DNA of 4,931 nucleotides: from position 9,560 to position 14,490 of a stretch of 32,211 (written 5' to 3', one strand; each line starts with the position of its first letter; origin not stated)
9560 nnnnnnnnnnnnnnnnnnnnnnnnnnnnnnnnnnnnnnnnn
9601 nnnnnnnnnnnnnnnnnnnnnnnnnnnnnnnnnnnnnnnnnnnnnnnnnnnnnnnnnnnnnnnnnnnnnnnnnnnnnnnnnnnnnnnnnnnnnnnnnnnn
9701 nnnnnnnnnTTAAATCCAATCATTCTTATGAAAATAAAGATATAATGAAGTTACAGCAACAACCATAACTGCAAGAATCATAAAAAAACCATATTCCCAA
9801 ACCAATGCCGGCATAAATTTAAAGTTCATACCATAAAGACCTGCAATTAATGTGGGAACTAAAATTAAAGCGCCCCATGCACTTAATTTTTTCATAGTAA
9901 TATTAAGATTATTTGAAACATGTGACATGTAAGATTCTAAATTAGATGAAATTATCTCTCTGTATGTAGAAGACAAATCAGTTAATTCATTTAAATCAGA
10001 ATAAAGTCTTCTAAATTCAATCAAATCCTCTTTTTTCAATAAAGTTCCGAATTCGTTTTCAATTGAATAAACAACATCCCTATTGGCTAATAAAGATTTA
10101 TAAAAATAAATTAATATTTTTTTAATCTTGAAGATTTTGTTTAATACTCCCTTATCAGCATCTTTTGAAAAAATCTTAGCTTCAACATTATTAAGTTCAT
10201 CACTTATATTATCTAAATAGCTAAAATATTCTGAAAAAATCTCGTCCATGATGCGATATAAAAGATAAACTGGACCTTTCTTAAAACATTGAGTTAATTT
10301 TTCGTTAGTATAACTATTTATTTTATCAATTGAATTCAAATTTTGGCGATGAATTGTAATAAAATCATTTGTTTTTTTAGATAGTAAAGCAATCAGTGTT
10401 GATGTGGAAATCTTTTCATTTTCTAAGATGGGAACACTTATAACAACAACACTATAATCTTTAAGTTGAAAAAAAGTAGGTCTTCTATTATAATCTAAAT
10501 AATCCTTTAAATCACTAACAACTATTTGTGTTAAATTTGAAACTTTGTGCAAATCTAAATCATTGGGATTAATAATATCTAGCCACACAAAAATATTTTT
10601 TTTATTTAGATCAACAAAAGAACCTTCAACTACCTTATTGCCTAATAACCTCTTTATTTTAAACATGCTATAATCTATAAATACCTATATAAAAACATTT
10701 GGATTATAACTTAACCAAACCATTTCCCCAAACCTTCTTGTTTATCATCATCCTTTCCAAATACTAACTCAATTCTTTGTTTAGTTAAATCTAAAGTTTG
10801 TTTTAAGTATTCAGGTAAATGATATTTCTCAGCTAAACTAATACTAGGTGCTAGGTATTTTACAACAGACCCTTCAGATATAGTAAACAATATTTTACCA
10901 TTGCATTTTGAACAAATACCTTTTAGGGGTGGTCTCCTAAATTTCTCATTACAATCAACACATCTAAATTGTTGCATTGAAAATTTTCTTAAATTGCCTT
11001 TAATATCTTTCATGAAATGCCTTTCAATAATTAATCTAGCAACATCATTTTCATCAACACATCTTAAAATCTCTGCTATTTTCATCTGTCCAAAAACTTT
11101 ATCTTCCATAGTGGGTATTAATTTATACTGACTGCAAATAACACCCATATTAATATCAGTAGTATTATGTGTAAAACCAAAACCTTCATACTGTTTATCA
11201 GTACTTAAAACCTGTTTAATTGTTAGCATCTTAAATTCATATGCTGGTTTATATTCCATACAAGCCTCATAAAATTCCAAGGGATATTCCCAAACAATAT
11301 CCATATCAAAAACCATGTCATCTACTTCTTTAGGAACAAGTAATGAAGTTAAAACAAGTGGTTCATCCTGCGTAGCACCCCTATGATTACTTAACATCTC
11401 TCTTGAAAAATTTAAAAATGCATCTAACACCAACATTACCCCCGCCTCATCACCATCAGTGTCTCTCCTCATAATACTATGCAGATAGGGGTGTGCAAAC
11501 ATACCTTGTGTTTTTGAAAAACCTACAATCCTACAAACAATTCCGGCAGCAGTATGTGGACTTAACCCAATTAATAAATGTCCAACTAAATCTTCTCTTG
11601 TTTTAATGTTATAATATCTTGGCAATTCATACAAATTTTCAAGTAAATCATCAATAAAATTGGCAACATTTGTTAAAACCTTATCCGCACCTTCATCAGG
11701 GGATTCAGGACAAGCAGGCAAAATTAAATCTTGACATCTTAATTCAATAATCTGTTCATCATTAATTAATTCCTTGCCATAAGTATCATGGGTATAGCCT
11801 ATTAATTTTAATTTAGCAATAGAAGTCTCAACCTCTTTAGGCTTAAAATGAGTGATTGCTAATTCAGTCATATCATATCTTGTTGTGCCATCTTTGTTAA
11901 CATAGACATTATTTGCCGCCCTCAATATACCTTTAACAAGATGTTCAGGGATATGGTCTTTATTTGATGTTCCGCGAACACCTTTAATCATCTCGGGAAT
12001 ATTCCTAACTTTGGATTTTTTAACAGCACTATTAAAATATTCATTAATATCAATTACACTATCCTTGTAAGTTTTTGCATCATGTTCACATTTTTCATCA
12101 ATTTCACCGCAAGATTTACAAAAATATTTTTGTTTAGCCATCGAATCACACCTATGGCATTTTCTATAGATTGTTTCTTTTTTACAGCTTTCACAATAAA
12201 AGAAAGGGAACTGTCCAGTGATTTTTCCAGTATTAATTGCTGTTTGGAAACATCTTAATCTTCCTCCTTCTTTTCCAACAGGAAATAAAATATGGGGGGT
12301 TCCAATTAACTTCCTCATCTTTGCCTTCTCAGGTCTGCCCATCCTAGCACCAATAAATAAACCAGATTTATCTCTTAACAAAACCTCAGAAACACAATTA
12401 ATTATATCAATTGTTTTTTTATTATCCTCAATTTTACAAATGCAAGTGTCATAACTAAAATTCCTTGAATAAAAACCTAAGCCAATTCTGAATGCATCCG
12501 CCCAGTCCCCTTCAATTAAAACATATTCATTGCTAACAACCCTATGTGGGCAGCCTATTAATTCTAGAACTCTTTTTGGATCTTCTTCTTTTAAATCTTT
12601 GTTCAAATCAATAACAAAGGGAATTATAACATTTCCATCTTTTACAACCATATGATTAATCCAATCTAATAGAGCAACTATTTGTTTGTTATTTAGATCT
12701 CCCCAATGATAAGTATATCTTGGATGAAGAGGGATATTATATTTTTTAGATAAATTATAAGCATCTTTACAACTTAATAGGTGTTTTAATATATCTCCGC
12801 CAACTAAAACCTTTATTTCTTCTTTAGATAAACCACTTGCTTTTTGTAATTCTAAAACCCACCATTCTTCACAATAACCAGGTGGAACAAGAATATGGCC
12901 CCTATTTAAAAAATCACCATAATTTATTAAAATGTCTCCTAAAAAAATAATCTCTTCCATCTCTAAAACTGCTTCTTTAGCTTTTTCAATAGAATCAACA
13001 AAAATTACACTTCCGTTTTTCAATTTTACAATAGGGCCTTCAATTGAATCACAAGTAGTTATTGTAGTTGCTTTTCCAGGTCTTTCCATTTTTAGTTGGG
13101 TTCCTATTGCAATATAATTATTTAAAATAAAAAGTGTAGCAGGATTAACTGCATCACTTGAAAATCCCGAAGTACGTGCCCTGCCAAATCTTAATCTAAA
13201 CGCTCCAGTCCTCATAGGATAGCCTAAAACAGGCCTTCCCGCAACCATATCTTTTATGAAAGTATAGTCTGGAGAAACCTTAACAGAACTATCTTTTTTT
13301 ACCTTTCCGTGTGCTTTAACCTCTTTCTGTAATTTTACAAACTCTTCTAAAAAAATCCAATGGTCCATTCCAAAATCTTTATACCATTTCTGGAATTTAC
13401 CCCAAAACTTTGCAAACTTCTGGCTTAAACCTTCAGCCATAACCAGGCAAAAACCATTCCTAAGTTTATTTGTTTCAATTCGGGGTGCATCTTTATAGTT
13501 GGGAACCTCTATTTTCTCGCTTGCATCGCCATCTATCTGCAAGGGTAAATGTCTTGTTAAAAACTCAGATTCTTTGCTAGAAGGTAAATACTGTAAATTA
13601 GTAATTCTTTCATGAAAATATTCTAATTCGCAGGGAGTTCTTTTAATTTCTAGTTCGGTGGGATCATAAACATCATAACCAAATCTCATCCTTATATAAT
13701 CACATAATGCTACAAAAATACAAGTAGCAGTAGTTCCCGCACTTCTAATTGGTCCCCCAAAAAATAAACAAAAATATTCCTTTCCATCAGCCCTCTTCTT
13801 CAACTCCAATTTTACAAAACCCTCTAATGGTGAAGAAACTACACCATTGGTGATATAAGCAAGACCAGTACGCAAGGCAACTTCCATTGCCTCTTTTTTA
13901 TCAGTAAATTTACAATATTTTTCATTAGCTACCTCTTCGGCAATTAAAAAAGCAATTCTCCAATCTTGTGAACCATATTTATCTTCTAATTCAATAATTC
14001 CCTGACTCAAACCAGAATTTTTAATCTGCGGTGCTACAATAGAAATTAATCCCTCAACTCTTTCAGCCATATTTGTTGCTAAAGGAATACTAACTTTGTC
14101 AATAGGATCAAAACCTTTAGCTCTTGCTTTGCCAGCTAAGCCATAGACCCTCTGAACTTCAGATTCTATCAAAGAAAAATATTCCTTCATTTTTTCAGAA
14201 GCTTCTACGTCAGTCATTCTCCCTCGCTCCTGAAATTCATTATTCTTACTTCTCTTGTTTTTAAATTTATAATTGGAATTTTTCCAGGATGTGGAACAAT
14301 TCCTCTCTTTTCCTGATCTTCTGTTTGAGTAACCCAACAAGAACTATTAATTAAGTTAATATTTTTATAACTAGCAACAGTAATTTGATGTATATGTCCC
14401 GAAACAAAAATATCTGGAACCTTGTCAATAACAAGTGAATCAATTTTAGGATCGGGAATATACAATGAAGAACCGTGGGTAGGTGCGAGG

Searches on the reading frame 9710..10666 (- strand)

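Call 6: search_protein_families(library=pfam, max_evalue=0.01, proteins=[window:9710-10666:-])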
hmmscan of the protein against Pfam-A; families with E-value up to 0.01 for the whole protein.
window:9710-10666:- (318 aa): 1 family
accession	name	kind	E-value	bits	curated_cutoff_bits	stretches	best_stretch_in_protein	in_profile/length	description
PF01544.23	CorA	-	1e-56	192.9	27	1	25-314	3-292/292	CorA-like Mg2+ transporter protein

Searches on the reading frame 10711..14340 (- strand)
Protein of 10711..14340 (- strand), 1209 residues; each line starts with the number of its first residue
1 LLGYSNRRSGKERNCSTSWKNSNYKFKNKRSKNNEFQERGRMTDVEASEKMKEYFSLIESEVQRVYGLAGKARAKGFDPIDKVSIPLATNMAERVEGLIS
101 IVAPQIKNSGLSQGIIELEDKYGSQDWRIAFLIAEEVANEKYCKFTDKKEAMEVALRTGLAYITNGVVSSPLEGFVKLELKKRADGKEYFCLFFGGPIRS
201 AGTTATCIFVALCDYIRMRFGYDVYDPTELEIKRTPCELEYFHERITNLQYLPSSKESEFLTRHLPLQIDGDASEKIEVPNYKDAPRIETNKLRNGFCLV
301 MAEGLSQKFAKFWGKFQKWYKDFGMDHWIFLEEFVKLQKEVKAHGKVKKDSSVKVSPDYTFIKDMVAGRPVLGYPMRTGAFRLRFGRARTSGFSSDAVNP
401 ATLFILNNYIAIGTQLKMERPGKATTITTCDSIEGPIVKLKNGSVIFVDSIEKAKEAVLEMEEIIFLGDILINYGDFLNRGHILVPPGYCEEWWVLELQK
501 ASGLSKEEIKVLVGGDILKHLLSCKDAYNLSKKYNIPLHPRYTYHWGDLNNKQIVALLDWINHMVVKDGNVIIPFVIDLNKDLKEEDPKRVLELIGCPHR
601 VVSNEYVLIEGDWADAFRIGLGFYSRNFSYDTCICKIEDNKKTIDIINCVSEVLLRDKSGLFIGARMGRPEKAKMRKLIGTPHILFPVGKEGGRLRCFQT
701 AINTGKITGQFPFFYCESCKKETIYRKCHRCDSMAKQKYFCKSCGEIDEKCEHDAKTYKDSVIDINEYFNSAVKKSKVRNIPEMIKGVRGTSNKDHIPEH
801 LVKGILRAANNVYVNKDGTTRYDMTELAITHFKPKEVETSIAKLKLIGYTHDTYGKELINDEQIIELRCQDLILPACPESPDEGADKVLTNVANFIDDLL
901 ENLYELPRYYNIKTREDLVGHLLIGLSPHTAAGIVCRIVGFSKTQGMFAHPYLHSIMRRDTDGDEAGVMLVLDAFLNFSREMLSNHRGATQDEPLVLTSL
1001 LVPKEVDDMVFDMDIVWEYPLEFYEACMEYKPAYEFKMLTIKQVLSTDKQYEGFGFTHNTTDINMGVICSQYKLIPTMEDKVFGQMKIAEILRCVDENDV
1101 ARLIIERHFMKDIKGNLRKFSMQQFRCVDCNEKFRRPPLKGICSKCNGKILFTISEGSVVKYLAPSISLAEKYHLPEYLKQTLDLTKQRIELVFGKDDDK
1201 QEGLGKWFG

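Call 6: search_protein_families(library=pfam, max_evalue=0.01, proteins=[window:10711-14340:-])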
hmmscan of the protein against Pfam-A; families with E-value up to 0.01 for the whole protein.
window:10711-14340:- (1209 aa): 3 families
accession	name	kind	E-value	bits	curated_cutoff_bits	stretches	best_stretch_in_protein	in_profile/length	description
PF24844.1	PolC_DP2_central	-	2.6e-112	375.9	24.3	1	349-745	2-367/372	DNA polymerase II large subunit DP2, central domain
PF24846.1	PolC_DP2_cat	-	1.2e-110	369.6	24.3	1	782-1081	5-299/299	DNA polymerase II large subunit DP2, catalytic domain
PF03833.19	PolC_DP2_N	-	1.4e-73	247.8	24.3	1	53-336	1-270/271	DNA polymerase II large subunit DP2, N-terminal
